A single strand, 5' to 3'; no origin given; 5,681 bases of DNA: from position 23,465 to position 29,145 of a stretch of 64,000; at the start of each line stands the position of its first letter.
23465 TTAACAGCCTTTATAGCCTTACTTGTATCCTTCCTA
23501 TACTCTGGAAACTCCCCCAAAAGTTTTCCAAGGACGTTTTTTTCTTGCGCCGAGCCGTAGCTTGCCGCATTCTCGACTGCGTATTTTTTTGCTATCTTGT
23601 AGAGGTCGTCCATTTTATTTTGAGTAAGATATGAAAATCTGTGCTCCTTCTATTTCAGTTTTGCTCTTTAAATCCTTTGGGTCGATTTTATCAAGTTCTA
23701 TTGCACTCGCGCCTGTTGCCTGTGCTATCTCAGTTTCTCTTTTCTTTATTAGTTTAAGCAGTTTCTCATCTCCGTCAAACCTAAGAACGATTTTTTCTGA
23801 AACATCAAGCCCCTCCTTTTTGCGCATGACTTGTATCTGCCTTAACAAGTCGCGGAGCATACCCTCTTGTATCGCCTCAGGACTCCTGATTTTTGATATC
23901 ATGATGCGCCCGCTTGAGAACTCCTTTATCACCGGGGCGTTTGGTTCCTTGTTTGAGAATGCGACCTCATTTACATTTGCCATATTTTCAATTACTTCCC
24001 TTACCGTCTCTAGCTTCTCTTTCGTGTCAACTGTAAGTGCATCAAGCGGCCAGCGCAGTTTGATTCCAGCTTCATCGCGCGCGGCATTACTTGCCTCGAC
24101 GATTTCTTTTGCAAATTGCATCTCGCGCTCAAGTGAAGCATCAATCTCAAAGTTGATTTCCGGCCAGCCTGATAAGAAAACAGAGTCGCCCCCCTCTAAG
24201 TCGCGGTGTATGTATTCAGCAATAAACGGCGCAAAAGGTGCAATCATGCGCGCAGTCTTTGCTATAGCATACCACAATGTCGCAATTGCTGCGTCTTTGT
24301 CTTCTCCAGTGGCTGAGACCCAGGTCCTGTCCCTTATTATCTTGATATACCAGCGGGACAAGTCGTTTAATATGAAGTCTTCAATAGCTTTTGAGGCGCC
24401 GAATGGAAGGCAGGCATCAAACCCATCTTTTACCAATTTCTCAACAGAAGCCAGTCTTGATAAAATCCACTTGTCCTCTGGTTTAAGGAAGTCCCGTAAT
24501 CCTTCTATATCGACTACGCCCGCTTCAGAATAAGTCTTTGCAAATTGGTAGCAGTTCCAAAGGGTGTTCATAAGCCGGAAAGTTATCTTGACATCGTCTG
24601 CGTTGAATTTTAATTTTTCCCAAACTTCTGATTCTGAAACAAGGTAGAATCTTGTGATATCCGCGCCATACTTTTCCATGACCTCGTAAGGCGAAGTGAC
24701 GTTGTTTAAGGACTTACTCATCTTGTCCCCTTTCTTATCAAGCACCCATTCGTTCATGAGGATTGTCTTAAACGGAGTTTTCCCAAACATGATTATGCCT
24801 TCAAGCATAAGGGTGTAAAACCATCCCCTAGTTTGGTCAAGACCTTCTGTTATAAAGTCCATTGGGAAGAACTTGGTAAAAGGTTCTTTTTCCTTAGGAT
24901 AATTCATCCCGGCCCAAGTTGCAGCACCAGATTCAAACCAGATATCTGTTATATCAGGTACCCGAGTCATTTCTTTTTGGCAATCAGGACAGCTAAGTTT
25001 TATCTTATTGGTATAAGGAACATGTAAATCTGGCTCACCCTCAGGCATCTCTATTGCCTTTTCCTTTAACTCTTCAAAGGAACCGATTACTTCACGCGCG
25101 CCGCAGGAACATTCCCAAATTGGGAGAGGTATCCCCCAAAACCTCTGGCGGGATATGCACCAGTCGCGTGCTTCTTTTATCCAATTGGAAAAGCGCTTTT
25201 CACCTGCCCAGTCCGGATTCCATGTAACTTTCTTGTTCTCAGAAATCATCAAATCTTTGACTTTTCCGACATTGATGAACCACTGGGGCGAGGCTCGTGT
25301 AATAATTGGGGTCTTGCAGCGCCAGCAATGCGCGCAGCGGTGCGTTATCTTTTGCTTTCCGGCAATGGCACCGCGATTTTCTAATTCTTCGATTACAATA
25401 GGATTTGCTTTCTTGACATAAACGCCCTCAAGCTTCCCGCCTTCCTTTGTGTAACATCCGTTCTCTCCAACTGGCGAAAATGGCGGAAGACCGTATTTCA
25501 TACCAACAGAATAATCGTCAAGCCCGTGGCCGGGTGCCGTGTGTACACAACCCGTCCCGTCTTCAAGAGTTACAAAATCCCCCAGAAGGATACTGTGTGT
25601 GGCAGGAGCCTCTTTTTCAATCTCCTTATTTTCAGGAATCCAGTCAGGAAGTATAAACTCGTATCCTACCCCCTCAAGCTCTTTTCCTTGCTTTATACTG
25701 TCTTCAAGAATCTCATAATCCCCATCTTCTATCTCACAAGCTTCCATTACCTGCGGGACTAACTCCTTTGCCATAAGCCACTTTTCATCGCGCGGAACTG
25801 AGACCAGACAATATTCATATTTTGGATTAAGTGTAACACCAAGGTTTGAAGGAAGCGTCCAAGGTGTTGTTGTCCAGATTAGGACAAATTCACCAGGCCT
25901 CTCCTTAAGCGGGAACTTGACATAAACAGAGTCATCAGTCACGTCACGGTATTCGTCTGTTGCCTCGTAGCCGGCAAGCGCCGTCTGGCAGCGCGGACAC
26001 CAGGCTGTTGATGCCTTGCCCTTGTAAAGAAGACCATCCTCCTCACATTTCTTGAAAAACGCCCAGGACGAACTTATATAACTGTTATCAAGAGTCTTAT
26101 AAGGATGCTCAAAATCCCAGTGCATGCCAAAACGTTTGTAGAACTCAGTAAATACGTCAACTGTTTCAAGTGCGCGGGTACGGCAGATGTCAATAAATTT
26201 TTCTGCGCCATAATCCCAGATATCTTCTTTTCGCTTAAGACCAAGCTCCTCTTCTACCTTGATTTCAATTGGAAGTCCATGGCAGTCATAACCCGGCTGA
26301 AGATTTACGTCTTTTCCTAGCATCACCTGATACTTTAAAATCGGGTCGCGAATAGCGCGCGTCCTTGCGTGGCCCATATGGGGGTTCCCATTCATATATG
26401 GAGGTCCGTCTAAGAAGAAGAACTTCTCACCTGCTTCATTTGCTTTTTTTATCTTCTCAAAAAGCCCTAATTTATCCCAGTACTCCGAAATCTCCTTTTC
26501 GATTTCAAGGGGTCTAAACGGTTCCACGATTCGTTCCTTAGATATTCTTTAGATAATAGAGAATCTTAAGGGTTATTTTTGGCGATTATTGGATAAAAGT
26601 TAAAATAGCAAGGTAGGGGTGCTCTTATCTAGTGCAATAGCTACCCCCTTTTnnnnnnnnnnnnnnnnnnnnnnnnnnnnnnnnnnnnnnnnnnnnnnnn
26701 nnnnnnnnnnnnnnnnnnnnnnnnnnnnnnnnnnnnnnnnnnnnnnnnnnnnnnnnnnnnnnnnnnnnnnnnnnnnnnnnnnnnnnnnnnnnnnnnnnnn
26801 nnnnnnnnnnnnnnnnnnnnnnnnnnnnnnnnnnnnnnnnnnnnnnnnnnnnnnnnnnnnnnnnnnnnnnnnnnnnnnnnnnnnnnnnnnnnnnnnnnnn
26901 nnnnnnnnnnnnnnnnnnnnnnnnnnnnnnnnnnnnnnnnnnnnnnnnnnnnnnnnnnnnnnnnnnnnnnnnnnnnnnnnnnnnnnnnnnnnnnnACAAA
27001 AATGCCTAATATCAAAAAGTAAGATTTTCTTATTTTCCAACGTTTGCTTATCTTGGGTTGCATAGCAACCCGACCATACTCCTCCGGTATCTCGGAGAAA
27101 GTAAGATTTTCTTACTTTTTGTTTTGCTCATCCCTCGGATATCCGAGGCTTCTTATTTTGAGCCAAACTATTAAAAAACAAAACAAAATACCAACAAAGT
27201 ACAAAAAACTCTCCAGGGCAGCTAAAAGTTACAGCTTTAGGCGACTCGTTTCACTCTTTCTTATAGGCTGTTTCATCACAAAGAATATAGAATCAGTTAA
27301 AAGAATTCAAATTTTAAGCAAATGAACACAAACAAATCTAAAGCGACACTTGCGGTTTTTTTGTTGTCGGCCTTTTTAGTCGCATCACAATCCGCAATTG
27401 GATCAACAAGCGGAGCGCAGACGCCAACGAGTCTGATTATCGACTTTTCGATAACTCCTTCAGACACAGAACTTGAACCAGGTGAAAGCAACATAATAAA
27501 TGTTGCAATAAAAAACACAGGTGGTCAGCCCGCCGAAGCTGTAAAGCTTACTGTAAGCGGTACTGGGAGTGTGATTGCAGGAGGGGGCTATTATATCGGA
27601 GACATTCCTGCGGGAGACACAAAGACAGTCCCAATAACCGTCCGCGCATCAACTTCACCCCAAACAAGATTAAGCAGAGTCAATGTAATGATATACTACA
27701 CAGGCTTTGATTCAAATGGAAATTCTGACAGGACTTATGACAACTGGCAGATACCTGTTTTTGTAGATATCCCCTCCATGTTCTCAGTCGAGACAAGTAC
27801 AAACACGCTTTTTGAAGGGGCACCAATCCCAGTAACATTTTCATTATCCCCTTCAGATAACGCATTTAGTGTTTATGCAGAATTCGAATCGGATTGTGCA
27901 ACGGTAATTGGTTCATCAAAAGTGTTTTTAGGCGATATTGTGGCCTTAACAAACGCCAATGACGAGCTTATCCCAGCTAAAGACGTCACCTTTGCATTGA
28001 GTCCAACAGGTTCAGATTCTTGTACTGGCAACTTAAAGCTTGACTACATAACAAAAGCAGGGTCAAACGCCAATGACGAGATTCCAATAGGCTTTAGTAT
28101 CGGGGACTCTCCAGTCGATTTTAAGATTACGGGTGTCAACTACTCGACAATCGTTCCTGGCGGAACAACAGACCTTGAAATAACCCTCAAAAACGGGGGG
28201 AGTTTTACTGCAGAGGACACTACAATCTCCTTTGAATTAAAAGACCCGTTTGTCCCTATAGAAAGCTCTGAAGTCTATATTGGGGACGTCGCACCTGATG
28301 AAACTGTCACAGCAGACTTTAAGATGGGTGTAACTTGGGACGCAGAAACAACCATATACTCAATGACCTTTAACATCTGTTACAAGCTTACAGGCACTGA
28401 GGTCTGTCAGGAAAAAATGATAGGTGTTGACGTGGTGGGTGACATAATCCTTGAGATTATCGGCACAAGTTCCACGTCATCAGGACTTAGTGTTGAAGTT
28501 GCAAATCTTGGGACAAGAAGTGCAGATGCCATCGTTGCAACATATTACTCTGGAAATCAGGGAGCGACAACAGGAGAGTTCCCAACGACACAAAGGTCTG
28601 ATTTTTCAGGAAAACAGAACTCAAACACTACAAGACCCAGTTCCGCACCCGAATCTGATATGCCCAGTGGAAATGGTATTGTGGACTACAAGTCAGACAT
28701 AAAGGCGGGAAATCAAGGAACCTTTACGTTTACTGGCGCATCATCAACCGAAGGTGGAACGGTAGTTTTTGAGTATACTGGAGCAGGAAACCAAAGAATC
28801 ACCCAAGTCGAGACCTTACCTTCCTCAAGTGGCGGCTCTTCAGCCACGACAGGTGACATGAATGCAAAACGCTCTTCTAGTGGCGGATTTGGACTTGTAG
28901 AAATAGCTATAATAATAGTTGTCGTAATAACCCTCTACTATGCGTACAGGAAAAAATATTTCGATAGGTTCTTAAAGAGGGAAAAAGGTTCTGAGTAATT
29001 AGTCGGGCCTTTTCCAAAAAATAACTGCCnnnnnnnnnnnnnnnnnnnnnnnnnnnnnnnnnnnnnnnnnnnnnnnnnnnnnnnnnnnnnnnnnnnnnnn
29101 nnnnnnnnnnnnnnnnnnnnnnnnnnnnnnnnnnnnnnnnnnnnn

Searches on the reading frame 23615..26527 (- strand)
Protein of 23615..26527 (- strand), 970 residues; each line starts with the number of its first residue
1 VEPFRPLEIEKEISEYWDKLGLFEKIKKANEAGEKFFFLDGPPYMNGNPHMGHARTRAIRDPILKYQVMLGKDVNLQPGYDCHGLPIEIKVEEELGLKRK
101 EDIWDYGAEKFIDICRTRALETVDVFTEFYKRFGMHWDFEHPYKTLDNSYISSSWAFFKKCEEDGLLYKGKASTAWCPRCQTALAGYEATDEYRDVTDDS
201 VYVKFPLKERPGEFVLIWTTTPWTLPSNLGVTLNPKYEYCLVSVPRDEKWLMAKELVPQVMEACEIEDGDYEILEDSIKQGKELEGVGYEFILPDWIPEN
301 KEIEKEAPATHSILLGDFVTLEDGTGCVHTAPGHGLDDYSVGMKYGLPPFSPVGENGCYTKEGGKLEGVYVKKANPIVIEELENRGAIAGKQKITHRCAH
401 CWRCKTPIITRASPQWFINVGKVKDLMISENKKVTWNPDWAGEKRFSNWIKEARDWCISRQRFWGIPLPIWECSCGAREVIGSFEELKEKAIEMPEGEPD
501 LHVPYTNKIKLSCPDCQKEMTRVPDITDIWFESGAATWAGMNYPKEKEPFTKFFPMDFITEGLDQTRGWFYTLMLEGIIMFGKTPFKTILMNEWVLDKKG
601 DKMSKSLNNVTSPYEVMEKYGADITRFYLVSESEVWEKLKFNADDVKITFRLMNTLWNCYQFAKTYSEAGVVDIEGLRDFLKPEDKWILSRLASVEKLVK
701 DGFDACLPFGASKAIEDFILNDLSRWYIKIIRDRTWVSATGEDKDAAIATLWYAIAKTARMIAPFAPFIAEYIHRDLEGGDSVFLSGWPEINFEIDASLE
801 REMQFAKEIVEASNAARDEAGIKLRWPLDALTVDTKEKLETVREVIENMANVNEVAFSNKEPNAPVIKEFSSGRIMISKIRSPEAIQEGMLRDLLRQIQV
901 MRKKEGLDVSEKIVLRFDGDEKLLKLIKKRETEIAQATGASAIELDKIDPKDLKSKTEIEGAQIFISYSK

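Call 51: search_protein_families(library=pfam, proteins=[window:23615-26527:-], max_evalue=0.0001)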
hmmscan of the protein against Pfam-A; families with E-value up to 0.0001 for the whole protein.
window:23615-26527:- (970 aa): 5 families
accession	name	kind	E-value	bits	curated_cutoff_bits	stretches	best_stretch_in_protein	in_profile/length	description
PF00133.28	tRNA-synt_1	-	7.2e-126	420.7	22.7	1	13-639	2-411/414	tRNA synthetases class I (I, L, M and V)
PF08264.19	Anticodon_1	-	5.3e-32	111.2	25.1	1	685-830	1-146/148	Anticodon-binding domain of tRNA ligase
PF09334.17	tRNA-synt_1g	-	1.4e-23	83.8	20.1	2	43-185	8-131/391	tRNA synthetases class I (M)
PF19302.4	DUF5915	-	1.3e-12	48.1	27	1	882-966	109-190/195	Domain of unknown function (DUF5915)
PF01406.26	tRNA-synt_1e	-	4e-05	23.6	27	0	581-645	233-295/301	tRNA synthetases class I (C) catalytic domain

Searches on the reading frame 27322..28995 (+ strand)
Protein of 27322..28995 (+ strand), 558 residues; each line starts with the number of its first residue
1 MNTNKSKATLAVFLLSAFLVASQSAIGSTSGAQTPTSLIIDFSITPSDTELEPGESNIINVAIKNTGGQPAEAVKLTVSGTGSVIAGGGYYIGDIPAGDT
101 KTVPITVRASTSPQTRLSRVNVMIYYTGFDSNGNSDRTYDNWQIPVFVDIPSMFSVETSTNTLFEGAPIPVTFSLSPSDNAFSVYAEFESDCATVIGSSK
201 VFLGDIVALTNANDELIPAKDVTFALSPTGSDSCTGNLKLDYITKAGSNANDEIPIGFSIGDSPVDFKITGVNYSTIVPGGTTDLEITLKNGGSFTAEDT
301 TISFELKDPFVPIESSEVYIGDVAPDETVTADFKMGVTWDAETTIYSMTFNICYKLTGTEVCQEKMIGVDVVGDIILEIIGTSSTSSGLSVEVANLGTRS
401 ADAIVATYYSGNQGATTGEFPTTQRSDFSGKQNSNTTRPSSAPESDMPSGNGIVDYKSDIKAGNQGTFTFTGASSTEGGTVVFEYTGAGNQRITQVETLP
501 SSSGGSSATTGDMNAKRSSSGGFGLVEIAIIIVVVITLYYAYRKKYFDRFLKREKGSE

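Call 15: search_protein_families(library=pfam, proteins=[window:27322-28995:+], max_evalue=0.001)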
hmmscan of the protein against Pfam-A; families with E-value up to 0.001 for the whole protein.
window:27322-28995:+ (558 aa): 2 families
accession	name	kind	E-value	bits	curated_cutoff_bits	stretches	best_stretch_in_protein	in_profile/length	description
PF07705.17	CARDB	-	1.2e-12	48.3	22.7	1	38-117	4-79/101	CARDB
PF10633.15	NPCBM_assoc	-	2.8e-07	31.1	24.4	0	278-352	2-75/78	NPCBM-associated, NEW3 domain of alpha-galactosidase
